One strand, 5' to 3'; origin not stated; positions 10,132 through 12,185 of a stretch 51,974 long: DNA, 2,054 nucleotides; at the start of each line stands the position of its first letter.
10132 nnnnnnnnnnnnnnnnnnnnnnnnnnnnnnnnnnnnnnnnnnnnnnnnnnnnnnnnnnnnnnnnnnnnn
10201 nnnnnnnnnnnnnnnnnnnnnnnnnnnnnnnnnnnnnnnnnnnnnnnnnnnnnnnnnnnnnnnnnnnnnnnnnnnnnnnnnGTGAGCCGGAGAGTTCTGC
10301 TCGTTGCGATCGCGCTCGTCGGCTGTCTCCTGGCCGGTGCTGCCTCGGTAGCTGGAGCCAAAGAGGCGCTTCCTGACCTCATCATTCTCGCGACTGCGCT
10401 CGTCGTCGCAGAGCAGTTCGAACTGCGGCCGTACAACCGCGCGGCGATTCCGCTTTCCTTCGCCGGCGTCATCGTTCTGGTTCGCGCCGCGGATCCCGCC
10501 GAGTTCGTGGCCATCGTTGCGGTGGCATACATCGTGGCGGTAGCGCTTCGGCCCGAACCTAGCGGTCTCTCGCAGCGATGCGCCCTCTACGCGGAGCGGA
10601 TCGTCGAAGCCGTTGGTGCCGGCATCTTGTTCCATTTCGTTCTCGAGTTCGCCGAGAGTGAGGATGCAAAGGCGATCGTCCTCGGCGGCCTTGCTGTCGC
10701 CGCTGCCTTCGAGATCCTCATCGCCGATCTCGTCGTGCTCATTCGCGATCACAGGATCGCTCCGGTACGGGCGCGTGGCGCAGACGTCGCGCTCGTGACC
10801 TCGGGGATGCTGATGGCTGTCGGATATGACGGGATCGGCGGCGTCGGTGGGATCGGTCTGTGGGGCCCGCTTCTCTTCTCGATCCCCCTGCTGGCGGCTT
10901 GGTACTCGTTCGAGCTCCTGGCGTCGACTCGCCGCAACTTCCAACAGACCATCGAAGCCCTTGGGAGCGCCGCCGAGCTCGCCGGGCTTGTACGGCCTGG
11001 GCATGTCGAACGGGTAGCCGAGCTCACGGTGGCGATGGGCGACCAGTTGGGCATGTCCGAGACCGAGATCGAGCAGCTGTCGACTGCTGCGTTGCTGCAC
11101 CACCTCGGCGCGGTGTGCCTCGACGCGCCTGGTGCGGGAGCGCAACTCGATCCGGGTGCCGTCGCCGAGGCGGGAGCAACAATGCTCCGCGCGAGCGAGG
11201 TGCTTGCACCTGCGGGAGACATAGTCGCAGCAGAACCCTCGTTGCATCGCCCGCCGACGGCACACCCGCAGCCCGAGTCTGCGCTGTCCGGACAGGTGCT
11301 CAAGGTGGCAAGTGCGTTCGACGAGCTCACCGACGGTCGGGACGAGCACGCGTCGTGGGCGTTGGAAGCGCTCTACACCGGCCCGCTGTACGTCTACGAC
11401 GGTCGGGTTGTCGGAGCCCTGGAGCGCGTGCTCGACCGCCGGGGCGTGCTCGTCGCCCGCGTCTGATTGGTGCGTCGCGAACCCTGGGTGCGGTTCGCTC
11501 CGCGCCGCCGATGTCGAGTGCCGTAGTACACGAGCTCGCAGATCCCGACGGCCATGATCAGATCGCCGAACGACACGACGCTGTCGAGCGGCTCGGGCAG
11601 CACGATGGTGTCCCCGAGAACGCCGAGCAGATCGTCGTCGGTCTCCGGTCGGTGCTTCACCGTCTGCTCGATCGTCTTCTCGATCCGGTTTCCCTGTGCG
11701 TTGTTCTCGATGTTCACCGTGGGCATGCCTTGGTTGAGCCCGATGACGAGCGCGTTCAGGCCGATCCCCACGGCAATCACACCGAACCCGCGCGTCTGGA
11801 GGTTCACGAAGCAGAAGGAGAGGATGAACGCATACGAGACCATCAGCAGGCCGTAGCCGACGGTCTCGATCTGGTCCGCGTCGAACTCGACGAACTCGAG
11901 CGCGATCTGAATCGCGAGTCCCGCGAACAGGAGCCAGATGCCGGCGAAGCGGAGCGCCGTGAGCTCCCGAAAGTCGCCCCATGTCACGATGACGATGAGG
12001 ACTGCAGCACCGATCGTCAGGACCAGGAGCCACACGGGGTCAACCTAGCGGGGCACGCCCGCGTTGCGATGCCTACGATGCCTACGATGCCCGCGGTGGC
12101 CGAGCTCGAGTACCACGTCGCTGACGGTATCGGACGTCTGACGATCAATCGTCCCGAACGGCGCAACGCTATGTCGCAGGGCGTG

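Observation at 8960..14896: One polytopic membrane module occurs three times within 6 kb, each wired to a different output (HD hydrolase, degenerate HD domain, ECF sigma/ZAS anti-sigma)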

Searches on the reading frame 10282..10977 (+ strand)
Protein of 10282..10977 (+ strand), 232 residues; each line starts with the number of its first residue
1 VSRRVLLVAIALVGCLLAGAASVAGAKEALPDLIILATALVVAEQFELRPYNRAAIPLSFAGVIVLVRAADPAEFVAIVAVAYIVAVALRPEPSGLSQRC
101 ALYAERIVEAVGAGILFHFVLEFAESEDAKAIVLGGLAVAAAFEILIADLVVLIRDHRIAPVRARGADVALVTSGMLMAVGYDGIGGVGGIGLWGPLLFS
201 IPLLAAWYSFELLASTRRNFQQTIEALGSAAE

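Call 24: find_homologous_proteins(query=window:10282-10977:+)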
Query window:10282-10977:+ (232 aa): 202 proteins with E <= 0.001 among 8000 candidates; the best 120 are listed.
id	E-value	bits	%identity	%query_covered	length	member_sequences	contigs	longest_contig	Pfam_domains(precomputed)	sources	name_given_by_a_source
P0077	1.4e-133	461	100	100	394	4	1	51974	-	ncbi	ncbi:MAG: hypothetical protein WEC34_01120 [Acidimicrobiia bacterium]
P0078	3.7e-82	293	66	100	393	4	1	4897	-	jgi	jgi:hypothetical protein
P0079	1.4e-81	291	64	100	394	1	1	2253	-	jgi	jgi:hypothetical protein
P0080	1.8e-81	291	65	100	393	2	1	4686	-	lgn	-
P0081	4.8e-80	286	65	100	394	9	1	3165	-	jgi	jgi:hypothetical protein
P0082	3.2e-79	284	65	92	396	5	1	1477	PF13487.13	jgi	jgi:hypothetical protein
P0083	1.6e-77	278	63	100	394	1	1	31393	PF13487.13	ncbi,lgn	-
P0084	7.5e-77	276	63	100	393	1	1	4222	-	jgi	jgi:hypothetical protein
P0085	1.3e-75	272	61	100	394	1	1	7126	-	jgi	jgi:hypothetical protein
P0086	3.2e-75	271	60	100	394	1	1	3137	PF13487.13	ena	-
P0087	2.6e-74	268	67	81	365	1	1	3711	-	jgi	jgi:hypothetical protein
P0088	4.3e-74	267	59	100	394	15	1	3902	-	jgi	-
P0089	5.3e-74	267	60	100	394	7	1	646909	-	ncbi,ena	-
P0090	5.9e-74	266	60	100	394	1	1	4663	-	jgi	jgi:hypothetical protein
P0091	6.3e-74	266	61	100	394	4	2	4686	PF13487.13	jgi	-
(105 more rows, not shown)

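Call 44: search_protein_representatives(alignment_id=A3)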
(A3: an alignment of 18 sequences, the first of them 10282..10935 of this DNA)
Query: 18 sequences, 218 profile positions. Proteins with E-value up to 0.001 (for the whole library): 182; up to 1e-10: 130; up to 1e-30: 42. The best 150 are listed.
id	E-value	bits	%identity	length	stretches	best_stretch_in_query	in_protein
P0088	1.2e-90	319.4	-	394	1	1-218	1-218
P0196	5.5e-76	271.5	-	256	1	1-218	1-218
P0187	7.2e-71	254.7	-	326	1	1-218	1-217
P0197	1.1e-66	241.1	-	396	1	2-217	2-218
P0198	1.4e-64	234.2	-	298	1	42-218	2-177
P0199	2.6e-63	230.0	-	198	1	5-195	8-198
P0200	5.6e-61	222.4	-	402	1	4-218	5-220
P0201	4.3e-57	209.7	-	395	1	2-218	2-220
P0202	4.5e-56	206.4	-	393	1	2-218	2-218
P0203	1.3e-53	198.4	-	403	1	1-217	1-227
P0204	9.5e-53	195.5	-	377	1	3-217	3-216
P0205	2.9e-50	187.4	-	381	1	4-218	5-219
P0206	4.0e-50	186.9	-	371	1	1-218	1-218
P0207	5.1e-50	186.6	-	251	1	1-193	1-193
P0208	6.0e-50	186.4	-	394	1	1-217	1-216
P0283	1.5e-17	80.4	-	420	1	12-218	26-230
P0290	5.4e-16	75.4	-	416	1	10-214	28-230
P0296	3.1e-15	72.9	-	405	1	7-218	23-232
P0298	6.8e-15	71.8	-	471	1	5-211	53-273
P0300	8.8e-15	71.4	-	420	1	7-218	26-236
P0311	3.6e-13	66.1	-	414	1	9-215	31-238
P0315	1.2e-12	64.5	-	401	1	13-217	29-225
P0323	1.0e-10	58.1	-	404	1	11-217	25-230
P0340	6.5e-08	48.9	-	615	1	8-196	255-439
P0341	1.0e-07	48.3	-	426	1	13-218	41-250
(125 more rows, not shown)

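Call 45: search_protein_families(library=pfam, proteins=[P0283, P0290, P0296, P0298, P0300, P0311, P0315, P0323, P0341, P0340], max_evalue=0.1)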
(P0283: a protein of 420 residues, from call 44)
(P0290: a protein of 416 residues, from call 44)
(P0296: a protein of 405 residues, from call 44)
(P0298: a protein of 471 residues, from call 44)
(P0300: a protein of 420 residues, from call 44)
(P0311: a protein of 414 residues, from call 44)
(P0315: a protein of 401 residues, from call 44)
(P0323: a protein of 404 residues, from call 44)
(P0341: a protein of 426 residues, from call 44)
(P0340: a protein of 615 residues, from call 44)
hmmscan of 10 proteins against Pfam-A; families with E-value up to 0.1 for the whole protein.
P0283 (420 aa): 3 families
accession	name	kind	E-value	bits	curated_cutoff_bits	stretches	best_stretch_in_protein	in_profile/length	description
PF13487.12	HD_5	-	0.00075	19.7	27.2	0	251-292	15-56/170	HD domain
PF08668.18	HDOD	-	0.017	15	22.9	1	254-302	99-145/196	HDOD domain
PF01966.28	HD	-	0.019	15.7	22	1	256-326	7-83/116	HD domain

P0290 (416 aa): 1 family
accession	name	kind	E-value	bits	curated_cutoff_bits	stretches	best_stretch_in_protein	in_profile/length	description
PF01966.28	HD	-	0.0045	17.7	22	1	257-300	4-45/116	HD domain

P0296 (405 aa): 2 families
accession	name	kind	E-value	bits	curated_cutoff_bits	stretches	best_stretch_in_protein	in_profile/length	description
PF01966.28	HD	-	0.028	15.2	22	1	254-318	3-68/116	HD domain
PF13487.12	HD_5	-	0.04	14.1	27.2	1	254-297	16-59/170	HD domain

P0298 (471 aa): 2 families
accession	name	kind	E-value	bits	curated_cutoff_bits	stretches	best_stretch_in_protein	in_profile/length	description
PF01966.28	HD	-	2.9e-05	24.8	22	1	302-411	3-115/116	HD domain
PF13487.12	HD_5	-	0.00026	21.2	27.2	1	302-425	16-156/170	HD domain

P0300 (420 aa): 2 families
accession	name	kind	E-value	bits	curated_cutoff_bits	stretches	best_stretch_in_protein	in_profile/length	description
PF13487.12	HD_5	-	0.00024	21.4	27.2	1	258-296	16-54/170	HD domain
PF01966.28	HD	-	0.00065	20.4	22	1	258-318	3-61/116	HD domain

P0311 (414 aa): 0 families

P0315 (401 aa): 3 families
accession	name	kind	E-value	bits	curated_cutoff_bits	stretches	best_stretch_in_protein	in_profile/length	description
PF01966.28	HD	-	5.2e-05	23.9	22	1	249-328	4-86/116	HD domain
PF13487.12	HD_5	-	0.00059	20.1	27.2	1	248-288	16-56/170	HD domain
PF08668.18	HDOD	-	0.042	13.8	22.9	1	249-288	98-135/196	HDOD domain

P0323 (404 aa): 2 families
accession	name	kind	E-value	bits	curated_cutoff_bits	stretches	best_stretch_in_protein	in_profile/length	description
PF13487.12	HD_5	-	5e-05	23.6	27.2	0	343-384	125-170/170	HD domain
PF01966.28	HD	-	0.032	15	22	1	252-292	2-40/116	HD domain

P0341 (426 aa): 0 families

P0340 (615 aa): 3 families
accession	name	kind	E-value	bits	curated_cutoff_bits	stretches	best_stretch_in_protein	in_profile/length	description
PF13487.12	HD_5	-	1.4e-18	67.7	27.2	1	33-178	6-163/170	HD domain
PF01966.28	HD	-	1.2e-10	42.1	22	1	42-154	2-116/116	HD domain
PF08668.18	HDOD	-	0.019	14.9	22.9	1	43-99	97-151/196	HDOD domain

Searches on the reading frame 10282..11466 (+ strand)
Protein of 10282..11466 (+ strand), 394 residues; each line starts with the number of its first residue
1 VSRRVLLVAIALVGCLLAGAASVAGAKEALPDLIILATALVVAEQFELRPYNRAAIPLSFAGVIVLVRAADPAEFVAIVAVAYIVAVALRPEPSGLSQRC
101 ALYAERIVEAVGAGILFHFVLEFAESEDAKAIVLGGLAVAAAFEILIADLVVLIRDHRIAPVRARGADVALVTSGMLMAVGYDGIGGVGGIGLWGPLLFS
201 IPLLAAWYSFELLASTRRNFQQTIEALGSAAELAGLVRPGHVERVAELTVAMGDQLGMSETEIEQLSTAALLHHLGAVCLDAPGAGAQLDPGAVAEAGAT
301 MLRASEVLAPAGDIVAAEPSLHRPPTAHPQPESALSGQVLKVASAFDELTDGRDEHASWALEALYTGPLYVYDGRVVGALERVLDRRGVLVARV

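Call 3: search_protein_families(library=pfam, proteins=[window:10282-11466:+], max_evalue=1)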
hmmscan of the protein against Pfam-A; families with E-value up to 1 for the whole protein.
window:10282-11466:+ (394 aa): 3 families
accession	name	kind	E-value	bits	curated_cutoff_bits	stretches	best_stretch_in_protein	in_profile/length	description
PF01966.28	HD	-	0.00094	19.9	22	1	241-343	4-110/116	HD domain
PF13487.12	HD_5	-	0.0017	18.6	27.2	0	240-278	16-54/170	HD domain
PF08668.18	HDOD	-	0.15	12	22.9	1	242-280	99-135/196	HDOD domain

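Call 30: search_protein_families(library=pfam, alignment_id=A2, max_evalue=1)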
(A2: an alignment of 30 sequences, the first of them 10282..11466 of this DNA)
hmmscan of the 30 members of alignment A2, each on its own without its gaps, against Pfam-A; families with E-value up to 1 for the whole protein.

A. member 1, window:10282-11466:+ (394 aa): 3 families
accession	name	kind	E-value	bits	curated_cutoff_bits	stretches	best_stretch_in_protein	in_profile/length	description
PF01966.28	HD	-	0.00094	19.9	22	1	241-343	4-110/116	HD domain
PF13487.12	HD_5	-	0.0017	18.6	27.2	0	240-278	16-54/170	HD domain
PF08668.18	HDOD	-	0.15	12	22.9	1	242-280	99-135/196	HDOD domain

B. families by the number of members that match (of 30 scanned): 12 families
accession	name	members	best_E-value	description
PF13487.12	HD_5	30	2.2e-07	HD domain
PF01966.28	HD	30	5.3e-06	HD domain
PF08668.18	HDOD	11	0.011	HDOD domain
PF24391.1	HD-CE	2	0.004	HD-CE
PF07279.17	DUF1442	1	0.0052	Protein of unknown function (DUF1442)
PF21447.3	Ppx-GppA_III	1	0.059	Ppx/GppA phosphatase, domain III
PF19688.4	DUF6189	1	0.098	Family of unknown function (DUF6189)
PF02924.19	HDPD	1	0.1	Bacteriophage lambda head decoration protein D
PF00027.35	cNMP_binding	1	0.11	Cyclic nucleotide-binding domain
PF01098.24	FTSW_RODA_SPOVE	1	0.19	Cell cycle protein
PF16955.11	OFeT_1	1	0.26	Ferrous iron uptake permease, iron-lead transporter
PF16940.10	Tic110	1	0.93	Chloroplast envelope transporter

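Call 48: predict_structure(alignment_id=A2)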
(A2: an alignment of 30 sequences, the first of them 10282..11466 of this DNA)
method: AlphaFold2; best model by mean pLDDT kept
length: 394 residues; sequences in the alignment: 30
mean_pLDDT: 88.7   pTM: 0.71
mean pLDDT of the five models: 88.7, 87.0, 86.5, 84.6, 83.9
residues with pLDDT >= 90: 233; 70-90: 139; 50-70: 21; < 50: 1
segments of 3 or more residues with pLDDT < 50: none
pLDDT, mean of each block of 10 residues (from residue 1): 90 95 88 95 92 87 95 95 95 91 96 97 89 95 93 82 81 94 82 92 90 85 89 87 95 92 93 90 79 88 90 85 60 86 93 90 77 87 91 54
secondary structure, 60 per line:
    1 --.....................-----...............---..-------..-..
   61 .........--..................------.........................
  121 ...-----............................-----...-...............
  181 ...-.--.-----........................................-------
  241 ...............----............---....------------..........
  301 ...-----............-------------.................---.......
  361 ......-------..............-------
elements in order: H3-23 H29-43 H59-69 H72-89 H96-123 H129-156 H166-183 H194-233 H241-255 H260-271 H275-278 H291-303 H309-320 H334-350 H354-366 H374-387

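Call 53: fold_search(model_id=the predicted structure, library=pdb)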
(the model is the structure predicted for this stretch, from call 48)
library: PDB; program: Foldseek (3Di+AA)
matches with E <= 10: 240; with E <= 0.001: 1
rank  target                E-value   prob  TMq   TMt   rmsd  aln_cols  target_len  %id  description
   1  9rc0                  5.9e-04  1.00  0.37  0.48   3.9       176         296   23  DvhD, PAS/HD-GYP domains (released 2026-03-04)
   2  9rbz_A                1.8e-03  1.00  0.34  0.59   5.4       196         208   23  DvhD, HD-GYP domain, c-di-GMP-bound (released 2026-03-04)
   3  9rbz_B                1.8e-03  1.00  0.34  0.61   5.3       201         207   23  DvhD, HD-GYP domain, c-di-GMP-bound (released 2026-03-04)
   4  4mcw_B                2.0e-03  1.00  0.39  0.41   5.0       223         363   16  Crystal structure of a HD-GYP domain (a cyclic-di-GMP phosphodiesterase) containing a tri-nuclear metal centre (released 2014-02-19)
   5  9rbz_C                2.1e-03  1.00  0.33  0.59   5.0       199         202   23  DvhD, HD-GYP domain, c-di-GMP-bound (released 2026-03-04)
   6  9rbz_D                2.5e-03  1.00  0.35  0.62   5.5       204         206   22  DvhD, HD-GYP domain, c-di-GMP-bound (released 2026-03-04)
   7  4mcw_A                4.7e-03  1.00  0.38  0.41   4.8       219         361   18  Crystal structure of a HD-GYP domain (a cyclic-di-GMP phosphodiesterase) containing a tri-nuclear metal centre (released 2014-02-19)
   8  5z7c                  5.6e-03  1.00  0.28  0.27  18.5       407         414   16  crystal structure of cyclic GMP-AMP specifc phosphodiesterases in V.cholerae (V-cGAP3) (released 2019-01-02)
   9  3tmc_A                1.7e-02  1.00  0.29  0.36  17.9       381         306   13  Bd1817, a HDG"Y"P protein from Bdellovibrio bacteriovorus (released 2011-10-19)
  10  3tm8_A                3.3e-02  1.00  0.29  0.36  17.9       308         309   15  Bd1817, a HDG"Y"P protein from Bdellovibrio bacteriovorus (released 2011-10-19)
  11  3tmd                  3.5e-02  1.00  0.29  0.36  18.4       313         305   13  Bd1817, a HDG"Y"P protein from Bdellovibrio bacteriovorus (released 2011-10-19)
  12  3tm8_B                4.0e-02  1.00  0.29  0.36  18.1       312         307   15  Bd1817, a HDG"Y"P protein from Bdellovibrio bacteriovorus (released 2011-10-19)
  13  6pbz_A                4.9e-02  1.00  0.22  0.19  13.2       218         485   16  Crystal structure of Escherichia coli GppA (released 2019-11-20)
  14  5kbw_B                7.1e-02  1.00  0.24  0.48  12.1       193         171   14  Crystal structure of TmRibU, the riboflavin-binding S subunit from the Thermotoga maritima ECF transporter (released 2016-06-29)
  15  3tmb_B                9.5e-02  1.00  0.29  0.36  17.5       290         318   15  Bd1817, a HDG"Y"P protein from Bdellovibrio bacteriovorus (released 2011-10-19)
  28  3p5n_A                5.1e-01  0.99  0.27  0.56  12.8       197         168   10  Structure and mechanism of the S component of a bacterial ECF transporter (released 2010-11-03)
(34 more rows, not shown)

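Call 66: search_protein_families(library=ncbifam, proteins=[window:10282-11466:+], max_evalue=0.01)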
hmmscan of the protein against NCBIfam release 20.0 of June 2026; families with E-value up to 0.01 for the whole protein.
window:10282-11466:+ (394 aa): 1 family
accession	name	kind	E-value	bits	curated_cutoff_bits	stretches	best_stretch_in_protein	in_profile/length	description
NF053512.1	nitric_RR_NosR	exception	3e-09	36.4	400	1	215-385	169-355/422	response regulator c-di-GMP phosphodiesterase, NosR family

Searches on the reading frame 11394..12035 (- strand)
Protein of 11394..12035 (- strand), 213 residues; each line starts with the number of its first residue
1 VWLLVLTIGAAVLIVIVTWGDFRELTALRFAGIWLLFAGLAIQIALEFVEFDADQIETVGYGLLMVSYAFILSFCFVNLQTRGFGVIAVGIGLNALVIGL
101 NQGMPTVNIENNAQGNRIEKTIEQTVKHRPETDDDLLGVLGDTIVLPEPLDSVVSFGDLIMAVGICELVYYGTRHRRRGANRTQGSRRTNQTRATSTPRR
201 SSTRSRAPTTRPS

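Call 3: search_protein_families(library=pfam, proteins=[window:11394-12035:-], max_evalue=1)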
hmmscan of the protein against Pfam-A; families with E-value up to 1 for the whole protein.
window:11394-12035:- (213 aa): 2 families
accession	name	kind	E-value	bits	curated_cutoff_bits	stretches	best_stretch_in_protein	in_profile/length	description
PF17248.7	DUF5317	-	1.3e-24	87.4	25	1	28-169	2-150/151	Family of unknown function (DUF5317)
PF13567.11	DUF4131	-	0.64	10.1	31.6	0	61-143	7-90/165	Domain of unknown function (DUF4131)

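Call 66: search_protein_families(library=ncbifam, proteins=[window:11394-12035:-], max_evalue=0.01)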
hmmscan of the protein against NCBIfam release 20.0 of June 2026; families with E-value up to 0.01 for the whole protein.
window:11394-12035:- (213 aa): 0 families
